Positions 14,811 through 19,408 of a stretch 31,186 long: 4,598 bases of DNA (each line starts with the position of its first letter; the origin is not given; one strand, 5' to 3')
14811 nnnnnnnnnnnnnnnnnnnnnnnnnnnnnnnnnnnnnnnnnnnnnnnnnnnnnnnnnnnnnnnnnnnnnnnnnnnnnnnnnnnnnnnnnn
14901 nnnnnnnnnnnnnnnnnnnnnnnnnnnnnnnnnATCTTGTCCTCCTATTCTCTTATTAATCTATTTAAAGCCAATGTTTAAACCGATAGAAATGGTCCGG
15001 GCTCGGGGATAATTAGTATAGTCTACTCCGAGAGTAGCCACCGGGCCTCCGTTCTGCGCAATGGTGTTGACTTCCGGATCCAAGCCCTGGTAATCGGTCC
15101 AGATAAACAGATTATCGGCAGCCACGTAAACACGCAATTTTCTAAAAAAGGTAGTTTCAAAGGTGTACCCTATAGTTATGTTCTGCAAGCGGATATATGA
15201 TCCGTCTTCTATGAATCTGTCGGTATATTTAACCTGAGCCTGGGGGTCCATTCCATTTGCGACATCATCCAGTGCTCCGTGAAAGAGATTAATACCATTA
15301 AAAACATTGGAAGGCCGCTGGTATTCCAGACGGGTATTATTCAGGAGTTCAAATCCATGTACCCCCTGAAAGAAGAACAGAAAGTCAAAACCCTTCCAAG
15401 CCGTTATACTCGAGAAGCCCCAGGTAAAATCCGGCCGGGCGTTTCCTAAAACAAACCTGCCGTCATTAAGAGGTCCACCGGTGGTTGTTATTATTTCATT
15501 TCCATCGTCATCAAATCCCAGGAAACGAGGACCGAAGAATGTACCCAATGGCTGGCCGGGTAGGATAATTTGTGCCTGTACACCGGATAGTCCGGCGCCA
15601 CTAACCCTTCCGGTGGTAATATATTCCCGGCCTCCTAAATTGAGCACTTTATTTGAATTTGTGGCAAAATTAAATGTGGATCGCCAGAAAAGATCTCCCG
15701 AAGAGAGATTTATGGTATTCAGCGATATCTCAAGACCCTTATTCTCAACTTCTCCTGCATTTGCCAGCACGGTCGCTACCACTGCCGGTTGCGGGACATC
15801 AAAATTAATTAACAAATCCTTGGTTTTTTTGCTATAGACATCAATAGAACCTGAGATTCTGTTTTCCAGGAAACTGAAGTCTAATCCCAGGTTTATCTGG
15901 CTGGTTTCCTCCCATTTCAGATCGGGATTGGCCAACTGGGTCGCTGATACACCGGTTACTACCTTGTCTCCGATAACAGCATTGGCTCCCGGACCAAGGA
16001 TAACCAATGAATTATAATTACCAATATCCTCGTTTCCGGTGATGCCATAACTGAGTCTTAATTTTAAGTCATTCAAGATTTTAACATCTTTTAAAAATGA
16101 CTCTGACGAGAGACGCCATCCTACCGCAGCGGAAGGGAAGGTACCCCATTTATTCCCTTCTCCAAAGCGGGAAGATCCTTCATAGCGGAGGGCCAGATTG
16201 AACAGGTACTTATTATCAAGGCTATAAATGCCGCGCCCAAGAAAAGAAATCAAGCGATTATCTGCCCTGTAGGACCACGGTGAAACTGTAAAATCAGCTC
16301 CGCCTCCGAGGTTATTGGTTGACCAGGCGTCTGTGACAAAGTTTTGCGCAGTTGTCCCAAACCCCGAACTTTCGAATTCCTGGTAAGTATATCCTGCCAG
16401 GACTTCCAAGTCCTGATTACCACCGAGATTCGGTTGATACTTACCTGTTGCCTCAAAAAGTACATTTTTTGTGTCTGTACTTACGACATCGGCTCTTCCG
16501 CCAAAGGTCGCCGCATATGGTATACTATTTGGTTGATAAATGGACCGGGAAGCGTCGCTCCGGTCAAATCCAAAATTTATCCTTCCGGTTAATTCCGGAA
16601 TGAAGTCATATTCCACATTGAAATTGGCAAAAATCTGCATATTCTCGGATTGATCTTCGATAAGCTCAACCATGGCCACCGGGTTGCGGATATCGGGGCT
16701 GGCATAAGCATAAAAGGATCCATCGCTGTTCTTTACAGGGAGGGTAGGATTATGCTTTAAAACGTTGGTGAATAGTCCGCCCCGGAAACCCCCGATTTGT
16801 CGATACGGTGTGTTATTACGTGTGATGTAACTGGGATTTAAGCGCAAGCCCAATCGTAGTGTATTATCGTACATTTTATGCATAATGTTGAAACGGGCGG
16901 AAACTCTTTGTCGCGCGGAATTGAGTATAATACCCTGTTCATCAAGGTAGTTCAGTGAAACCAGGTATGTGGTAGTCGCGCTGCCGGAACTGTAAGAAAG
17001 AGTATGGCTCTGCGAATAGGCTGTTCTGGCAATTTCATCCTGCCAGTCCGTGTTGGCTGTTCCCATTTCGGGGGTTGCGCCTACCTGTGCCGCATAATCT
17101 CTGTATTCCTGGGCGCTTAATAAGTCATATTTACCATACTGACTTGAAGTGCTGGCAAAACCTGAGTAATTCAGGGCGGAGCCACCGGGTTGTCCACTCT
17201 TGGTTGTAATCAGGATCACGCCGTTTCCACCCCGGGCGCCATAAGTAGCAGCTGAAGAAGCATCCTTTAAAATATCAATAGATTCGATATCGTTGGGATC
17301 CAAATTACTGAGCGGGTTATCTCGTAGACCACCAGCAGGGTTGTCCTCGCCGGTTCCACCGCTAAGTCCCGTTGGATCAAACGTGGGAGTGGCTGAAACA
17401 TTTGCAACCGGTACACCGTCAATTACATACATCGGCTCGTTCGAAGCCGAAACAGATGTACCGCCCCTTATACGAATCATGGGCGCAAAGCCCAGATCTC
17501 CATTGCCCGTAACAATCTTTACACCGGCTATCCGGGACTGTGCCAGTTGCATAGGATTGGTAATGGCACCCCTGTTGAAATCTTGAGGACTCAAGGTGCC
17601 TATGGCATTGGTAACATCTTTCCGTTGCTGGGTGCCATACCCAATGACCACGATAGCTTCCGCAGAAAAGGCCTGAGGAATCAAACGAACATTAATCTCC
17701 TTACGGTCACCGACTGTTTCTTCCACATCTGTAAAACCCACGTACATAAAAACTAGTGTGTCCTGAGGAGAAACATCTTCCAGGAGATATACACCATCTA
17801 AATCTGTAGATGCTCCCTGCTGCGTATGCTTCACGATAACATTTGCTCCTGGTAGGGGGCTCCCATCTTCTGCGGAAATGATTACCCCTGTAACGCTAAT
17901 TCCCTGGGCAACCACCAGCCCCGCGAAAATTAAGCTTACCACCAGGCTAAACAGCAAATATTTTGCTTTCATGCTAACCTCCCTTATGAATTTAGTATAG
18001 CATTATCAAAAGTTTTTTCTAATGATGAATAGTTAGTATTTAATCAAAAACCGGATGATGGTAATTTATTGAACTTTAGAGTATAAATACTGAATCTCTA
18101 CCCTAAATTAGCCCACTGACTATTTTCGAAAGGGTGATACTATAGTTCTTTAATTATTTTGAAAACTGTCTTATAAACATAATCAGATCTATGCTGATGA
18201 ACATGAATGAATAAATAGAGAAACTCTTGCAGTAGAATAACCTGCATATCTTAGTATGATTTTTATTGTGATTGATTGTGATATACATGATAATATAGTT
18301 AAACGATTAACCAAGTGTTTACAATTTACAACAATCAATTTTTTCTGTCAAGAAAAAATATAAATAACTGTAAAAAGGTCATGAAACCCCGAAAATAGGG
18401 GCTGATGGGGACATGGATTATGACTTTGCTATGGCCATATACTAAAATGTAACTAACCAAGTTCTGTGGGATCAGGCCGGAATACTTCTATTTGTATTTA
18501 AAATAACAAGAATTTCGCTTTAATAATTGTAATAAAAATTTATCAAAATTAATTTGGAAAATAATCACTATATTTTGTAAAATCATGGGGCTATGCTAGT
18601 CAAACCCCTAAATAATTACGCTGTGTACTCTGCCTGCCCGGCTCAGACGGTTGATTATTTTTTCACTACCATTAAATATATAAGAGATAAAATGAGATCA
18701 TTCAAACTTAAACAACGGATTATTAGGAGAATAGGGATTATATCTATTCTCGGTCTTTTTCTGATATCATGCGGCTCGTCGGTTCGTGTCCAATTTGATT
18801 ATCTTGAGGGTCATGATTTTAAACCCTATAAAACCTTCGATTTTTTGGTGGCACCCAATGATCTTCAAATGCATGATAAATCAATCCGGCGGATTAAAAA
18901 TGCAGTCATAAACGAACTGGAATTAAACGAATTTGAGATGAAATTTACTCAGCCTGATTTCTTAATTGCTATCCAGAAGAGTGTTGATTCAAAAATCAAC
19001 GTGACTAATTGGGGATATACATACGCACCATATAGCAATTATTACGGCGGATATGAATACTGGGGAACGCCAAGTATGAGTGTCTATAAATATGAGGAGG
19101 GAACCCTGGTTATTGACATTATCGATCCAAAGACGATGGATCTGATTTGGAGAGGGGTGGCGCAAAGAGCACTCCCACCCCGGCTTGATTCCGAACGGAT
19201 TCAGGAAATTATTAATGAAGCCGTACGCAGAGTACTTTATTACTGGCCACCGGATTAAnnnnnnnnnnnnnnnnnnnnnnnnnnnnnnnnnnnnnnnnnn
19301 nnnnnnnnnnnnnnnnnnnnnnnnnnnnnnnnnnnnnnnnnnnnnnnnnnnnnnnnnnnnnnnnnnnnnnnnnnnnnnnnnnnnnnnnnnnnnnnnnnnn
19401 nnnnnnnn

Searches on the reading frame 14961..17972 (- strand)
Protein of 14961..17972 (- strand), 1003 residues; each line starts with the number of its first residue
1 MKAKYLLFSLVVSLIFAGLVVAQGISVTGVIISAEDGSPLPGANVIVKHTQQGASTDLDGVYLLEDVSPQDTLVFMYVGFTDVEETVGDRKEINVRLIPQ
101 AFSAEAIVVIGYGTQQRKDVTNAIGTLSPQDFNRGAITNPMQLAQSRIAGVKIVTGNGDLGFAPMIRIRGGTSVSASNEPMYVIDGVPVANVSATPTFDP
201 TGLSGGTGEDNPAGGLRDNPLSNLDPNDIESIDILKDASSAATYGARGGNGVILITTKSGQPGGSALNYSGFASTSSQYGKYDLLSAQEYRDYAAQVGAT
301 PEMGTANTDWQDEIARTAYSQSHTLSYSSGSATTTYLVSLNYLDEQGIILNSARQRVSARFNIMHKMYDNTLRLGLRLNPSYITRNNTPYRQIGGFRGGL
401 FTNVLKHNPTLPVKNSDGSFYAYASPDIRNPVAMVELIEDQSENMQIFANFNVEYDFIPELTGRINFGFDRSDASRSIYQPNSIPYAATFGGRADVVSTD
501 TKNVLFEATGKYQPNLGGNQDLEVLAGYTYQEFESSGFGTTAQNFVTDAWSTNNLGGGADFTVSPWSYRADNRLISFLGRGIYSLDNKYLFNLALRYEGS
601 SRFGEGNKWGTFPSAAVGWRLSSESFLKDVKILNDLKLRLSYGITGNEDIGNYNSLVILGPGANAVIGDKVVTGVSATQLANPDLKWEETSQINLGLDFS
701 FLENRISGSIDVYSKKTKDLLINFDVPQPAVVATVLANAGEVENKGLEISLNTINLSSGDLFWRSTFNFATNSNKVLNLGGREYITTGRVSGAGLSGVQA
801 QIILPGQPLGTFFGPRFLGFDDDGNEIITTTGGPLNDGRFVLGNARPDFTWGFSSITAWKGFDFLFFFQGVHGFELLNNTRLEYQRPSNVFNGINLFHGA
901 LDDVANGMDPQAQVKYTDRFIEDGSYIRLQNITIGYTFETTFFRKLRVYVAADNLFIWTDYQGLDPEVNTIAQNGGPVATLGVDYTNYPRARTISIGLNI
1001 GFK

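Call 9: search_protein_families(library=pfam, proteins=[window:14961-17972:-], max_evalue=0.001)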
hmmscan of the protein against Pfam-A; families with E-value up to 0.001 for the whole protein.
window:14961-17972:- (1003 aa): 4 families
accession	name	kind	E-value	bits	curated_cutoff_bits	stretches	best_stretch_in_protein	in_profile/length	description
PF00593.30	TonB_dep_Rec_b-barrel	-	1.5e-22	81.6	27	1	439-955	55-436/436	TonB dependent receptor-like, beta-barrel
PF13715.12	CarbopepD_reg_2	-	1.3e-15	57.6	32.2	1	27-109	1-88/88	CarboxypepD_reg-like domain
PF07715.20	Plug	-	4.3e-15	56.6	23.9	1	118-252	3-107/107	TonB-dependent Receptor Plug Domain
PF13620.12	CarboxypepD_reg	-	3.3e-09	37.4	32.3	1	26-97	1-81/82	Carboxypeptidase regulatory-like domain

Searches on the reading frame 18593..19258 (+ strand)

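Call 9: search_protein_families(library=pfam, proteins=[window:18593-19258:+], max_evalue=0.001)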
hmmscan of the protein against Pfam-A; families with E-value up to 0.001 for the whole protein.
window:18593-19258:+ (221 aa): 1 family
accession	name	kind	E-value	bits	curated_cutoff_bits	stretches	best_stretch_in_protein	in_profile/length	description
PF13590.11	DUF4136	-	1.9e-30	106.8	32.8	1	66-220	1-152/152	Domain of unknown function (DUF4136)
